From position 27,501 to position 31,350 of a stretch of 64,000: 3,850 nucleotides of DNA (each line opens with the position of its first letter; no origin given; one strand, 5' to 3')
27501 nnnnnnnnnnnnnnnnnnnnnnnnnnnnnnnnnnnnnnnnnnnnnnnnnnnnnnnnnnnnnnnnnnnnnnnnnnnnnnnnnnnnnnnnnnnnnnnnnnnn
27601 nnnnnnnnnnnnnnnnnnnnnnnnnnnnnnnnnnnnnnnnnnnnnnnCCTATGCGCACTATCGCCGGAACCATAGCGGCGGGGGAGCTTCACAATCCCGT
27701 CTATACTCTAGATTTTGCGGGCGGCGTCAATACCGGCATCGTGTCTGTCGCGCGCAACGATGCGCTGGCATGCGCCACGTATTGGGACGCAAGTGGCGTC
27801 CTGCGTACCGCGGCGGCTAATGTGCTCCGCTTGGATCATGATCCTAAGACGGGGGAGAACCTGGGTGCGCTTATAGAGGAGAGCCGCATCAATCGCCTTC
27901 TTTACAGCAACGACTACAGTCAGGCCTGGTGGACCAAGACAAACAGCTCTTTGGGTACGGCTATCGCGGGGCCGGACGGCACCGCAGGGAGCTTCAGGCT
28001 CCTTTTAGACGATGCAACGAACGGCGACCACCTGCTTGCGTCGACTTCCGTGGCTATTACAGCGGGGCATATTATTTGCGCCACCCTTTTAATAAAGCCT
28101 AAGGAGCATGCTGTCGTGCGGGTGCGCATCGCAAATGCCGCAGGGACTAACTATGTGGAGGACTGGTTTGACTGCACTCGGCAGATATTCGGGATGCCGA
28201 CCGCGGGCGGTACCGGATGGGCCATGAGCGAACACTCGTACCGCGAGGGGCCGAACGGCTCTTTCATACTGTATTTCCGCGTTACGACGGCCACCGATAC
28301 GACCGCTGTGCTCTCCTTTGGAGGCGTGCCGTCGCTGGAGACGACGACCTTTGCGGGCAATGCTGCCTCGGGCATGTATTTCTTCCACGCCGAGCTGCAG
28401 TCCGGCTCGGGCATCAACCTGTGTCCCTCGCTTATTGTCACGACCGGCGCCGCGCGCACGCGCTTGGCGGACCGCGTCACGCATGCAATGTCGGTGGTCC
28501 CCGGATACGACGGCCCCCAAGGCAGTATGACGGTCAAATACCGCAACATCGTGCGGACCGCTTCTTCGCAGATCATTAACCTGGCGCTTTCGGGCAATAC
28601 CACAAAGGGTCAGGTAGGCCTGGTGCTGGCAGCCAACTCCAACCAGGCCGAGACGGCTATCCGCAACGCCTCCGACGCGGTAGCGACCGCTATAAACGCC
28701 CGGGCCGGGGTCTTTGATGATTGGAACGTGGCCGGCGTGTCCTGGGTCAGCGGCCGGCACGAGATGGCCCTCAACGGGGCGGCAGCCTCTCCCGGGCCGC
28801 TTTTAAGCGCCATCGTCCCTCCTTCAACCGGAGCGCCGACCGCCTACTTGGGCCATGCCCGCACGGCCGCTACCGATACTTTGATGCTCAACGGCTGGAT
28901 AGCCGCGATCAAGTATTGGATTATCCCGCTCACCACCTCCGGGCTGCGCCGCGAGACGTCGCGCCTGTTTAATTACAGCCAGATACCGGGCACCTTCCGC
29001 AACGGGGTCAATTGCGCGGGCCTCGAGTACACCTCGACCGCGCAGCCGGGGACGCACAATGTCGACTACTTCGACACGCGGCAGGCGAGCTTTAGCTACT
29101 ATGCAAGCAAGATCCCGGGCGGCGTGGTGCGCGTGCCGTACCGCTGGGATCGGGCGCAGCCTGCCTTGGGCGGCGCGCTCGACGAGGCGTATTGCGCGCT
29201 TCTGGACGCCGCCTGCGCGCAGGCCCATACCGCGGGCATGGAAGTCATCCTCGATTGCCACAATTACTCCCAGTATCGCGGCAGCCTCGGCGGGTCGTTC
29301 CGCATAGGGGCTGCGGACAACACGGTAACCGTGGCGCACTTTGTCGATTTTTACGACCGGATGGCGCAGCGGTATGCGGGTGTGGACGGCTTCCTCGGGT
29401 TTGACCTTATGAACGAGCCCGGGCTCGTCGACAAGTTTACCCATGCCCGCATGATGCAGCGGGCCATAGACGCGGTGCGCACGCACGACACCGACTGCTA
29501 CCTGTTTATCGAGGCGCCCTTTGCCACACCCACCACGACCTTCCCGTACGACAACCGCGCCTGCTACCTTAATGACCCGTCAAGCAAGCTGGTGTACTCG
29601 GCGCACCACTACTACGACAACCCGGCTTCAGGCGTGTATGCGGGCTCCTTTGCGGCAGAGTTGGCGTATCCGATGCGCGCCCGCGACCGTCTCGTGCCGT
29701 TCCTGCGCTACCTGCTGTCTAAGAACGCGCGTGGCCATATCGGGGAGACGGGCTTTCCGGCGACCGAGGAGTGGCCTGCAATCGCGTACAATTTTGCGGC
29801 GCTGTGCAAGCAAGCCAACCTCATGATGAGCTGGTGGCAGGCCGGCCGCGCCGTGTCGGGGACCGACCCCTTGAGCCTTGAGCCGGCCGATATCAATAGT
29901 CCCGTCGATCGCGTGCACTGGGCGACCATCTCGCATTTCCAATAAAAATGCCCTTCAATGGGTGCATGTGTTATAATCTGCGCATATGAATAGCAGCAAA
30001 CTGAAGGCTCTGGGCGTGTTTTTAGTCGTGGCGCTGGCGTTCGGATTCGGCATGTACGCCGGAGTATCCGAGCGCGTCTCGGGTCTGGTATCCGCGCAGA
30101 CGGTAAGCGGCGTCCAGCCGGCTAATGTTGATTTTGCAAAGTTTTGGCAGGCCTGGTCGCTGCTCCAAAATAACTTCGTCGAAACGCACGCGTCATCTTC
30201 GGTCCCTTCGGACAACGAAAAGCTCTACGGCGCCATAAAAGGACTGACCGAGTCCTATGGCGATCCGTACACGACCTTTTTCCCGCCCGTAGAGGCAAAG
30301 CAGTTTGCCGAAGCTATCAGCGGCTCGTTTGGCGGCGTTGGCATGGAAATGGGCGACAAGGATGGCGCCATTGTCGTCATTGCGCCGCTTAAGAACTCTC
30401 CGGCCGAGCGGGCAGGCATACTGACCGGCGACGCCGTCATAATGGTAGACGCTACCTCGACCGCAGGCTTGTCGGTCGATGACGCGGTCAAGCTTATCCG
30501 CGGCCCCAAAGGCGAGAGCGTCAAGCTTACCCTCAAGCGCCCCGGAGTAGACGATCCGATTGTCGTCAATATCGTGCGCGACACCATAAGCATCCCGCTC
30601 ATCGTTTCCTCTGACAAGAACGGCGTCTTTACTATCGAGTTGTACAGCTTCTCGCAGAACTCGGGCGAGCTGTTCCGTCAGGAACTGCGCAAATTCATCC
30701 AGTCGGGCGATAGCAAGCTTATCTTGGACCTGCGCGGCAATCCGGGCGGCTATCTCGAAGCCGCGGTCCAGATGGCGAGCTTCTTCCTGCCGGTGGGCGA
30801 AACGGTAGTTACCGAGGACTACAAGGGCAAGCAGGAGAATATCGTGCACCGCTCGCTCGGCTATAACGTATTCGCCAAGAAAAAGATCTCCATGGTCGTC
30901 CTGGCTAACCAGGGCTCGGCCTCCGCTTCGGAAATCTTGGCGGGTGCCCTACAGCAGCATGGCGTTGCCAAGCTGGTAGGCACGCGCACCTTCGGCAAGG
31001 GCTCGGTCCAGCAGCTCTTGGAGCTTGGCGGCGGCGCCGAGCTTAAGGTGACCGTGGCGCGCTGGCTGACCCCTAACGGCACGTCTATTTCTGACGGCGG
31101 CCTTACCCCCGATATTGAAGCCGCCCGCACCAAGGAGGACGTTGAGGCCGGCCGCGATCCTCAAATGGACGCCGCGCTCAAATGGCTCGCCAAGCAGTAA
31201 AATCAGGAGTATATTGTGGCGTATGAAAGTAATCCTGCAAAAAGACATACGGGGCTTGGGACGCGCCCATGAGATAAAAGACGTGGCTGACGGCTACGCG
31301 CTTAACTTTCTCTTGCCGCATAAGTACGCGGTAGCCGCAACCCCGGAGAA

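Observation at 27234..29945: Coupled two-gene module ending in a GH5 glycosidase domain (fibre/depolymerase-like)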

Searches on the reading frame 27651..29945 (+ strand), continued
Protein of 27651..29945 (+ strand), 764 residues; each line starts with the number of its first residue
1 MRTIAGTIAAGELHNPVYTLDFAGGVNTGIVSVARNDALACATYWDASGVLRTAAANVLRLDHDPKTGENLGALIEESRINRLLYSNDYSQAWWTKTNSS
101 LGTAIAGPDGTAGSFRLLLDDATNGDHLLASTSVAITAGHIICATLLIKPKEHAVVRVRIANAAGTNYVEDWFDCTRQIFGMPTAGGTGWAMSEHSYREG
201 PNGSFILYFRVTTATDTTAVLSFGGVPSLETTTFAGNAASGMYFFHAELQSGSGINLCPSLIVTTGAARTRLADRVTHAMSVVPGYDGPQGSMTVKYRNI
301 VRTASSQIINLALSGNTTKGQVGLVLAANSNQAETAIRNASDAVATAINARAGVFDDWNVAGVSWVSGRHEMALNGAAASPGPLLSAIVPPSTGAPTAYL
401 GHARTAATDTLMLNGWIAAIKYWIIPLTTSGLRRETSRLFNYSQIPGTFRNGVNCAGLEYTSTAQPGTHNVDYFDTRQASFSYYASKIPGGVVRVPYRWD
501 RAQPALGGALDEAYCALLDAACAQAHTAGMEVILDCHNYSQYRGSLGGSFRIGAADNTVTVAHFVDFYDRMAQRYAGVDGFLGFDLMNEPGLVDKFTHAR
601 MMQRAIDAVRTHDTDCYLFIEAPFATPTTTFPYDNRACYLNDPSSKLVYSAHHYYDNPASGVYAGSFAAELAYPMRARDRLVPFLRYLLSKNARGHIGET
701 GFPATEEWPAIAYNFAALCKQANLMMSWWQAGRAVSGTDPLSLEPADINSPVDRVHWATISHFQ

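Call 64: search_protein_families(library=phrogs, proteins=[L002:3-755:+, L002:2001-2645:+, L002:3366-3755:+, L002:4052-4378:+, L002:6732-7436:+, L003:1-360:+, L003:2936-4072:+, L004:2201-2791:+, L004:5531-6238:+, L004:244-1737:+], max_evalue=0.001)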
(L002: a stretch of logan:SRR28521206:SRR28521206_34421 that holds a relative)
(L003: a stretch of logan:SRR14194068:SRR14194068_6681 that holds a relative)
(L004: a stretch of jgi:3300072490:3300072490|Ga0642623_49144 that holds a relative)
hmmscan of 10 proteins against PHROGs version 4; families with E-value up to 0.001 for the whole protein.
L002:3-755:+ (250 aa): 0 families

L002:2001-2645:+ (214 aa): 0 families

L002:3366-3755:+ (129 aa): 3 families
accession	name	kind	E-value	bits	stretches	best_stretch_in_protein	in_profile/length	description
phrog_1934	-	unknown function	2e-14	54.7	1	40-114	68-140/144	-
phrog_25081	-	unknown function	1.4e-13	51.6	1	44-106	7-67/75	-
phrog_30993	-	unknown function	0.00016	23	1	37-93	33-84/112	-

L002:4052-4378:+ (108 aa): 1 family
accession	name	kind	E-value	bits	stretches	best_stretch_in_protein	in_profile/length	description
phrog_12296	-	tail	6.2e-11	43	1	36-106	13-84/86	tail fiber protein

L002:6732-7436:+ (235 aa): 0 families

L003:1-360:+ (119 aa): 0 families

L003:2936-4072:+ (379 aa): 0 families

L004:2201-2791:+ (196 aa): 0 families

L004:5531-6238:+ (235 aa): 5 families
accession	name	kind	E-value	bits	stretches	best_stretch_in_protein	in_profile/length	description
phrog_38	-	head and packaging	2.6e-58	199.3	1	12-218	269-474/760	terminase large subunit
phrog_17672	-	head and packaging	3.2e-52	178.8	1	30-225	48-246/395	terminase large subunit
phrog_4758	-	head and packaging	3e-28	99.8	1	47-223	57-236/243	terminase large subunit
phrog_2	-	head and packaging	6.5e-05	22.9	1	33-94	265-323/807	terminase large subunit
phrog_5989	-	head and packaging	0.00025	21.3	1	48-102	157-211/347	terminase large subunit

L004:244-1737:+ (497 aa): 9 families
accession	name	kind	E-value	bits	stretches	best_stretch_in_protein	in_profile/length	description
phrog_26630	-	tail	5.4e-17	62.6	1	3-219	4-229/506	tail fiber protein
phrog_13481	-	tail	1e-16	62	1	3-284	21-264/596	tail fiber protein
phrog_13980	-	tail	1.9e-15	57.7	1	4-191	8-206/756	tail fiber protein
phrog_6256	-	tail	2.2e-13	51.1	1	3-229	7-254/686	tail fiber protein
phrog_9502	-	tail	7.2e-11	42.5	1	4-187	8-202/647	tail fiber protein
phrog_11393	-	tail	7.7e-11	42.4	1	1-189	1-195/538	tail fiber protein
phrog_13173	-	tail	1.3e-07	31.5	1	4-105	10-119/674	tail fiber protein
phrog_1640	-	tail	3.6e-06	27.3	1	3-83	8-102/765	tail protein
phrog_20001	-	tail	7.2e-06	25.8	1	135-235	75-174/614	tail fiber protein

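Call 75: find_related_loci(query=A3, collection=viral_contigs, flank=8000)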
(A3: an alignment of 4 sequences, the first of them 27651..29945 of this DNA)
Query A3 (764 aa) in viral_contigs; peptide patterns used: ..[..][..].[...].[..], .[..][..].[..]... (x = any residue, [..] = any of these).
185 stretches matched a pattern; 72 encode a relative of the query (tblastn E <= 1e-3); 72 distinct loci.
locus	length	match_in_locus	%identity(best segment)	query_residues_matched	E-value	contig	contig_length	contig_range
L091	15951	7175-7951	33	16-277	6e-23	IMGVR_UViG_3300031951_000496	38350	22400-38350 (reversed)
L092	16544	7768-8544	33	16-277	6e-23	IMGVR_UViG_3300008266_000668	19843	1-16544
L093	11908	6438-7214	33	16-277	6e-23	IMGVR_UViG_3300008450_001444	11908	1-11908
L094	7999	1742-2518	33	16-277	5e-23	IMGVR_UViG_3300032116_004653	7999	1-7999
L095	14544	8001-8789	31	43-302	2e-19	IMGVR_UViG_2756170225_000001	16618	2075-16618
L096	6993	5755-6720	29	29-347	7e-18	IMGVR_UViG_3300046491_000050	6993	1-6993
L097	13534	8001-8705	30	40-274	7e-18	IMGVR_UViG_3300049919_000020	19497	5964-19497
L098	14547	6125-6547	39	20-155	2e-17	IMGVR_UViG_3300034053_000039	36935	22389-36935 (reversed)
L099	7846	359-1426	27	42-407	6e-17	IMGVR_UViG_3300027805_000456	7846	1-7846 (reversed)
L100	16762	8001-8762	30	16-277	1e-16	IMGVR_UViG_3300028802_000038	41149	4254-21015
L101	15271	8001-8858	27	29-324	2e-16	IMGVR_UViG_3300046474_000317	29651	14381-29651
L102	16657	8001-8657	28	43-274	5e-15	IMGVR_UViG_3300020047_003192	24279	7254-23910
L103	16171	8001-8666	30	22-253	7e-15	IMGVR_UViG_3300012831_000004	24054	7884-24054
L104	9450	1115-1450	42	42-150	9e-15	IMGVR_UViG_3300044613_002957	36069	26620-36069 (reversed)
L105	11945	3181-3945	28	13-274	6e-14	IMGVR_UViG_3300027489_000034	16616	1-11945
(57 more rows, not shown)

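Call 88: find_related_loci(query=A3, collection=metagenome_contigs, flank=8000)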
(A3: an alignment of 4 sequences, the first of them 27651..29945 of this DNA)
Query A3 (764 aa) in metagenome_contigs; peptide patterns used: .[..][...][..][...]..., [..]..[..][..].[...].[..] (x = any residue, [..] = any of these).
357 stretches matched a pattern; 78 encode a relative of the query (tblastn E <= 1e-3); 78 distinct loci.
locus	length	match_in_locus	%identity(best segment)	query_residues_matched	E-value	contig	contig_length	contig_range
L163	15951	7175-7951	33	16-277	3e-23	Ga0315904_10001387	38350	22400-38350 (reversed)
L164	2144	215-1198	32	40-268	2e-19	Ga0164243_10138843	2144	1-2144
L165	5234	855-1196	43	15-132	2e-18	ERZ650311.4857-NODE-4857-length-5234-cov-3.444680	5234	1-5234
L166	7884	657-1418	29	40-297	3e-18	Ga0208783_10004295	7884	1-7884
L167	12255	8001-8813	30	29-312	3e-18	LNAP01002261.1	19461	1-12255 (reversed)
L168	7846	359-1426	27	42-407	4e-17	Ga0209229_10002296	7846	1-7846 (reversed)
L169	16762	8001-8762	30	16-277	8e-17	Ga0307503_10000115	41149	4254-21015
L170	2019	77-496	39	16-150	3e-16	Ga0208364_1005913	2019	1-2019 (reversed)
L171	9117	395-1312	28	40-305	8e-16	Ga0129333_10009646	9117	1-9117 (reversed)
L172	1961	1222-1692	37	24-180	7e-16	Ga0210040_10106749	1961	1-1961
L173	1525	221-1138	53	40-118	7e-16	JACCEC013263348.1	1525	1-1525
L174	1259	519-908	34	16-161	7e-16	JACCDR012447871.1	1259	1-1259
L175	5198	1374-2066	32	42-281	2e-15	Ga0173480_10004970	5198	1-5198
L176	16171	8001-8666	30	22-253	4e-15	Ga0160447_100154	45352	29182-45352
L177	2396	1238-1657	38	42-169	4e-15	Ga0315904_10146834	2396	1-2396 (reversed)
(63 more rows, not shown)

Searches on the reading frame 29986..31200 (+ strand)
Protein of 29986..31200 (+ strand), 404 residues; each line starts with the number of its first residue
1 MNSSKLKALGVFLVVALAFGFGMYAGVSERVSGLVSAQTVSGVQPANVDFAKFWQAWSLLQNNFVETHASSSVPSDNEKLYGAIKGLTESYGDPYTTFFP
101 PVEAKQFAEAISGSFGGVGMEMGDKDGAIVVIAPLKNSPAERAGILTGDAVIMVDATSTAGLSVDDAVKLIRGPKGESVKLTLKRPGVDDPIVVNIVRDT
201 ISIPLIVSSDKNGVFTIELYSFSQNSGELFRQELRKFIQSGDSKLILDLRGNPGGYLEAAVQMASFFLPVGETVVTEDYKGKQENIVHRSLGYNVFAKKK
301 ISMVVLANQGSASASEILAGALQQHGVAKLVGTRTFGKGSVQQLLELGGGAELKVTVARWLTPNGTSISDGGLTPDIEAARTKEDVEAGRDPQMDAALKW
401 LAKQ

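Call 54: search_protein_families(library=ncbifam, proteins=[window:29986-31200:+], max_evalue=0.01)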
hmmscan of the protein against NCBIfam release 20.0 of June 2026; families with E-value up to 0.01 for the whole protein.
window:29986-31200:+ (404 aa): 14 families
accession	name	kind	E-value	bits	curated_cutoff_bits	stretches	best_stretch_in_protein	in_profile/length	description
NF052377.1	lmo1851_S41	exception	6.5e-94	315.3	725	1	35-379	31-367/468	lmo1851 family serine protease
TIGR00225.1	prc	subfamily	5.2e-91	305.2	218.6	1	75-393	10-328/335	C-terminal processing peptidase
NF045590.1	Cterm_S41_CtpC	exception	1.1e-74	251.7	665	1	55-388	60-387/418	carboxyl-terminal processing protease CtpC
TIGR03900.1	prc_long_Delta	hypoth_equivalog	5.3e-74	249.8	660.95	1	63-382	88-407/973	MXAN_5808 family serine peptidase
NF045589.1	Cterm_S41_CtpB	exception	6e-73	245.9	633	1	75-387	76-388/416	carboxyl-terminal processing protease CtpB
NF045588.1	Cterm_S41_CtpA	exception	9e-73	245.4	625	1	43-401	43-401/401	carboxyl-terminal processing protease CtpA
NF045591.1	Cterm_S41_CtpZ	exception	6.7e-58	196.3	525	1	76-399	71-395/403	carboxyl-terminal processing protease CtpZ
NF051464.1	tail_spec_CT441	exception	5.2e-46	157.6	700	1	80-380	212-526/645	tail-specific protease Tsp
NF008388.1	PRK11186.1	exception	4.2e-37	127.9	825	1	93-400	223-546/663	carboxy terminal-processing peptidase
NF058627.1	S41_Gfo1087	equivalog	1.9e-10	40.3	455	1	199-340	209-368/489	GFO_1087 family putative carboxy terminal peptidase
NF033424.1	chlamy_CPAF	equivalog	7.4e-09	34.7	250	1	303-392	459-551/564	protease-like activity factor CPAF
TIGR02037.1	degP_htrA_DO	subfamily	0.00026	20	416.2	1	120-199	253-330/434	Do family serine endopeptidase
TIGR00054.1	TIGR00054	equivalog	0.001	18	147.55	1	131-187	205-260/421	RIP metalloprotease RseP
NF041521.1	HhoA_HhoB_HtrA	equivalog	0.0076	15.6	450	0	122-192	259-327/335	HhoA/HhoB/HtrA family serine endopeptidase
